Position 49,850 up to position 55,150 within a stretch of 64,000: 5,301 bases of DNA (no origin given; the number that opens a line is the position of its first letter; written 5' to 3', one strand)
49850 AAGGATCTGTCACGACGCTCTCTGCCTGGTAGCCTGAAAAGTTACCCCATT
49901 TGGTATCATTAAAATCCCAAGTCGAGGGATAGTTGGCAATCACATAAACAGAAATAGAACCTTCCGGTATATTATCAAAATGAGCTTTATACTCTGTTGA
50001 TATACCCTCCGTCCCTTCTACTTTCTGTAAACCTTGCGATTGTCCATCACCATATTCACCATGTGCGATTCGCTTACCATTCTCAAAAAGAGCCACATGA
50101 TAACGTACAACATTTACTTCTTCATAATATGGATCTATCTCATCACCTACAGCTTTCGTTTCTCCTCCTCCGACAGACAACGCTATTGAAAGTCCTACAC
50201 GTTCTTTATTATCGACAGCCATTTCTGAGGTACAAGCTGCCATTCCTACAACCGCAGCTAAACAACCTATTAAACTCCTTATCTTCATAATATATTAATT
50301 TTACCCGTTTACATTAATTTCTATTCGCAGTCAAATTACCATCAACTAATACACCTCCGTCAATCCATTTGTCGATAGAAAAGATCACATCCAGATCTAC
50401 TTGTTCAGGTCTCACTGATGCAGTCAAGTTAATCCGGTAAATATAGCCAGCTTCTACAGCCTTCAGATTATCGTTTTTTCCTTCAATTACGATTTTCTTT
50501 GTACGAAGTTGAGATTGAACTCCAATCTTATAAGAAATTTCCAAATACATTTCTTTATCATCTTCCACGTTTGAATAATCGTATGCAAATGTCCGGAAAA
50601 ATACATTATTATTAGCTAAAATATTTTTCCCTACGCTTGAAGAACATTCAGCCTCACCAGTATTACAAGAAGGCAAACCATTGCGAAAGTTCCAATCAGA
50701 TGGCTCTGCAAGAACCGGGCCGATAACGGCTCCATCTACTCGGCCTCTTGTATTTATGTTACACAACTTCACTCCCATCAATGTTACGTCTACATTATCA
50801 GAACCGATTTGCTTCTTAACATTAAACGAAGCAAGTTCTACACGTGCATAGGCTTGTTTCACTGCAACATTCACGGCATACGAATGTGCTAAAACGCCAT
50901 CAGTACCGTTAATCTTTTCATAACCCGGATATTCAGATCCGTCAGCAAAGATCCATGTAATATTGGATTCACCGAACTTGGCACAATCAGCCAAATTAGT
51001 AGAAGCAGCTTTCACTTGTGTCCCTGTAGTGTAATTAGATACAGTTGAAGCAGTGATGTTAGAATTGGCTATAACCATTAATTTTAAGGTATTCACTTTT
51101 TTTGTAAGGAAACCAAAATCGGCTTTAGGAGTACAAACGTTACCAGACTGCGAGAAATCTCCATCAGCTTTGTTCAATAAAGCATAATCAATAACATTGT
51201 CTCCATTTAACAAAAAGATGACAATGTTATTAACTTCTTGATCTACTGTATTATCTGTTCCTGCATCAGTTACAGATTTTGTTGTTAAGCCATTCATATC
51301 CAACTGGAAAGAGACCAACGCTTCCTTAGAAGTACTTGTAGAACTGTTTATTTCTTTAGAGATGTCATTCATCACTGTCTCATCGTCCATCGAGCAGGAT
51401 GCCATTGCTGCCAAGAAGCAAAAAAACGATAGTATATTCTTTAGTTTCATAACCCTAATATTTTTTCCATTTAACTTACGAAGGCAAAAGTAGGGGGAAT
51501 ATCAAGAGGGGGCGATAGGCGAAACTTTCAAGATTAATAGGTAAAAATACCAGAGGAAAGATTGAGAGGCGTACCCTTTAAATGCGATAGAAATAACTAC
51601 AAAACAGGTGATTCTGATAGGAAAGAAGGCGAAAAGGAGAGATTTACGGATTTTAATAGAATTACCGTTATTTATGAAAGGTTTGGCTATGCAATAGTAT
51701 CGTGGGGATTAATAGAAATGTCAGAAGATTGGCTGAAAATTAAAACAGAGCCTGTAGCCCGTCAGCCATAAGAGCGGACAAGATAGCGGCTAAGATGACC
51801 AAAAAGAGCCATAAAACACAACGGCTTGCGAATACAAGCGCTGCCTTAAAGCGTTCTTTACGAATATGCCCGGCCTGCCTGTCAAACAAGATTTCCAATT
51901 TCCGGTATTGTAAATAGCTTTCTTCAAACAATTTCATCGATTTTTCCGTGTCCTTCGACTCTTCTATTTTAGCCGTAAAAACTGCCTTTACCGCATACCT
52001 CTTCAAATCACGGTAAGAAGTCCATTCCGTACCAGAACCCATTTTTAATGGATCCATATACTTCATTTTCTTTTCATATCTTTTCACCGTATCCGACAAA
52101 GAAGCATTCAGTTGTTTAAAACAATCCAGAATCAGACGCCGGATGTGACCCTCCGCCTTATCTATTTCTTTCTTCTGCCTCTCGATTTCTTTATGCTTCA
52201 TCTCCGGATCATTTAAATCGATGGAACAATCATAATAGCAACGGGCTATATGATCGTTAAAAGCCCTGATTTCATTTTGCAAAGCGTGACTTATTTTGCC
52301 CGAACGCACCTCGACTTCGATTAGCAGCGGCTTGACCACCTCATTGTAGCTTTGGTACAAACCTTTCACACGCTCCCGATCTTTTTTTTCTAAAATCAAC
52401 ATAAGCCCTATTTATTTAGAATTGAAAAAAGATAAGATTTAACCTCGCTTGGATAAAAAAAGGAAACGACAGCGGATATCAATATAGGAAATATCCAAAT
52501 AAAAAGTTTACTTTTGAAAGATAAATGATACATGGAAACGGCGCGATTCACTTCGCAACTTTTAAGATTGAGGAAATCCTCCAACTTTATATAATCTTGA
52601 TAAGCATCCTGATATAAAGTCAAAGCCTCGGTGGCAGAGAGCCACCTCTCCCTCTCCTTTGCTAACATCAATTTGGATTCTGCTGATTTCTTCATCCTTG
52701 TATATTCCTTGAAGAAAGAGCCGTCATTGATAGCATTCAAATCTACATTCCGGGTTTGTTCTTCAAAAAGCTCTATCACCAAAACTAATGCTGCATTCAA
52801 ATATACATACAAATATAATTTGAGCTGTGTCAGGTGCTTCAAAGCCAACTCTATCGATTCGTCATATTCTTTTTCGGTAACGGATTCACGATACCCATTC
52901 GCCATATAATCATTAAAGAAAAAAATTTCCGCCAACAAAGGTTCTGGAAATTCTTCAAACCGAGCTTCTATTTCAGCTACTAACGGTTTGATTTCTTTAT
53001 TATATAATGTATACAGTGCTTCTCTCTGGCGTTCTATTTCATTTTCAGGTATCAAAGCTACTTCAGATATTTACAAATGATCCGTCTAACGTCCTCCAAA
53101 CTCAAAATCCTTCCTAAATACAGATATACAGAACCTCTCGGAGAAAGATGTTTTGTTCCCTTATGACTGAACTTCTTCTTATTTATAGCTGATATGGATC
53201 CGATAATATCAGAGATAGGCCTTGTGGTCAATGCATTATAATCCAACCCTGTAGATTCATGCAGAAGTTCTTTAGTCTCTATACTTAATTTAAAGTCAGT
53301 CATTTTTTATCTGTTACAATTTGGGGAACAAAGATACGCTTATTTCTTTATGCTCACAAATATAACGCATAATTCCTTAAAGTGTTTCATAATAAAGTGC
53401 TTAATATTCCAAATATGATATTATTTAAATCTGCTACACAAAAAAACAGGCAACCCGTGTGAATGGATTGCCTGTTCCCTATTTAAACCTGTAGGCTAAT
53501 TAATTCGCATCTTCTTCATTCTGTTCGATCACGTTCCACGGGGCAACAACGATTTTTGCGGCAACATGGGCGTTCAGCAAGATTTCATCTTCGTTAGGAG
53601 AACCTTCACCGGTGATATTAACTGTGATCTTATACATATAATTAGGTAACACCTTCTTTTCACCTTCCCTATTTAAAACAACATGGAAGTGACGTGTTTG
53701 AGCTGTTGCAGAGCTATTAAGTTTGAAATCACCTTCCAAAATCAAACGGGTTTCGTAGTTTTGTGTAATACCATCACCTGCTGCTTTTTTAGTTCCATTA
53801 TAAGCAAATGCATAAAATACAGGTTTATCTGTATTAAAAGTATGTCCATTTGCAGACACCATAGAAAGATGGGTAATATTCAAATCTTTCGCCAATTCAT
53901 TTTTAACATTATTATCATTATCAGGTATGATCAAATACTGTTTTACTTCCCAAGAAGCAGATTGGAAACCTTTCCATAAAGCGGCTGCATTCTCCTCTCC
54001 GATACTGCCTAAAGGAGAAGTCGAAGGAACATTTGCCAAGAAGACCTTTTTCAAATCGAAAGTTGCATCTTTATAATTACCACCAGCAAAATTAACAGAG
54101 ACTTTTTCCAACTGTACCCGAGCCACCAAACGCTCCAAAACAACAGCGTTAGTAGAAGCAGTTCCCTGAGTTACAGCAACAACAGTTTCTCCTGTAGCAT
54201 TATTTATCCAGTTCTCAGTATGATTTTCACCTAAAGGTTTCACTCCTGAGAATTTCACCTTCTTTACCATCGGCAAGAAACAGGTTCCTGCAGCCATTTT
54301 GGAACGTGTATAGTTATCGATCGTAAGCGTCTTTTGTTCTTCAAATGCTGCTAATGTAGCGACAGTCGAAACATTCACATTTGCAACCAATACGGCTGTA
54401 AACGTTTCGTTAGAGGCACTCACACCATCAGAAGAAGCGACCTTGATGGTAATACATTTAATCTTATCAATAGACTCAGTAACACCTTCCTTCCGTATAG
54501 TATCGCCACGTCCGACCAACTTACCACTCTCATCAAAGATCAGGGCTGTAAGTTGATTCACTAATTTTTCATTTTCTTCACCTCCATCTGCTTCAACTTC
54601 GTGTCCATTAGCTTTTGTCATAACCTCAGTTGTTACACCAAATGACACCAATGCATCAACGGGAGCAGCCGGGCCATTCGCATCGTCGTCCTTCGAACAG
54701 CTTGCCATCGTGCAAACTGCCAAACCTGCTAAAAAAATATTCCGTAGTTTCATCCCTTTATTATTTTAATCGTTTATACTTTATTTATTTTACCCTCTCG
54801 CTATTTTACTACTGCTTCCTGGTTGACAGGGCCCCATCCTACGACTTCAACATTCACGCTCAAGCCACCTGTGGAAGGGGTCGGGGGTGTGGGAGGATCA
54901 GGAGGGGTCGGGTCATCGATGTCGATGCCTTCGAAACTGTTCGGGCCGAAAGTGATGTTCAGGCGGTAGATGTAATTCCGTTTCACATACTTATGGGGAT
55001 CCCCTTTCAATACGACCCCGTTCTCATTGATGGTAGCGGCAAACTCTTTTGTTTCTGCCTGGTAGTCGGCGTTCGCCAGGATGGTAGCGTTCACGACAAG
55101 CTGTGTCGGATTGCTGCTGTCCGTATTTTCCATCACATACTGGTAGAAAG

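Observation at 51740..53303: Autonomous AT-rich three-gene cassette (81 aa plus two paralogous tail-anchored helical proteins) wedged between two pilin operons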

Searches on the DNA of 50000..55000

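Call 89: search_rna_families(source=window, start=50000, end=55000, threshold=evalue, max_evalue=1)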
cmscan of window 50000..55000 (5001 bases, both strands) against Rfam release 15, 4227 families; matches with E-value up to 1: 1.
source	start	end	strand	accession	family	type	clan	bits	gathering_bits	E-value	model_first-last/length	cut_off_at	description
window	53438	53504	-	RF02074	STnc240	Gene; sRNA;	-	27.4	55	0.57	1-77/77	no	Enterobacterial sRNA STnc240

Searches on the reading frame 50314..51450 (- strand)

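Call 3: search_protein_families(library=pfam, proteins=[window:50314-51450:-], max_evalue=1)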
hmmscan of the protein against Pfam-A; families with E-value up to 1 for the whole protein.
window:50314-51450:- (378 aa): 1 family
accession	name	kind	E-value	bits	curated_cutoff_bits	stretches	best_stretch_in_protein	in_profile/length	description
PF16339.10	DUF4969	-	0.073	13.9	31.4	1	3-37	8-42/79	Domain of unknown function (DUF4969)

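Call 4: search_protein_families(library=ncbifam, proteins=[window:50314-51450:-], max_evalue=1)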
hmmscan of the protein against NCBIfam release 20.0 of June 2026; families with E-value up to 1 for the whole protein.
window:50314-51450:- (378 aa): 2 families
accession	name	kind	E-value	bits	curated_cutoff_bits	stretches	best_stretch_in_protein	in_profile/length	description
NF045957.1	MHO_1590_dom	subfamily_domain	0.37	11.1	42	1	272-322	31-80/81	MHO_1590 family protein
NF051862.1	BT4005_BT4719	subfamily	0.54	10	60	1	3-57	3-59/211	NigD1/NigD2 family lipoprotein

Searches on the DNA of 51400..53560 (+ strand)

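Call 34: search_dna_similar(query=window:51400-53560:+, collection=plasmids, mode=distant, max_rows=10)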
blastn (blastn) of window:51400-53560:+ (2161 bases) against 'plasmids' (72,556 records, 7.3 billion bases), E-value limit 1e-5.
No match.
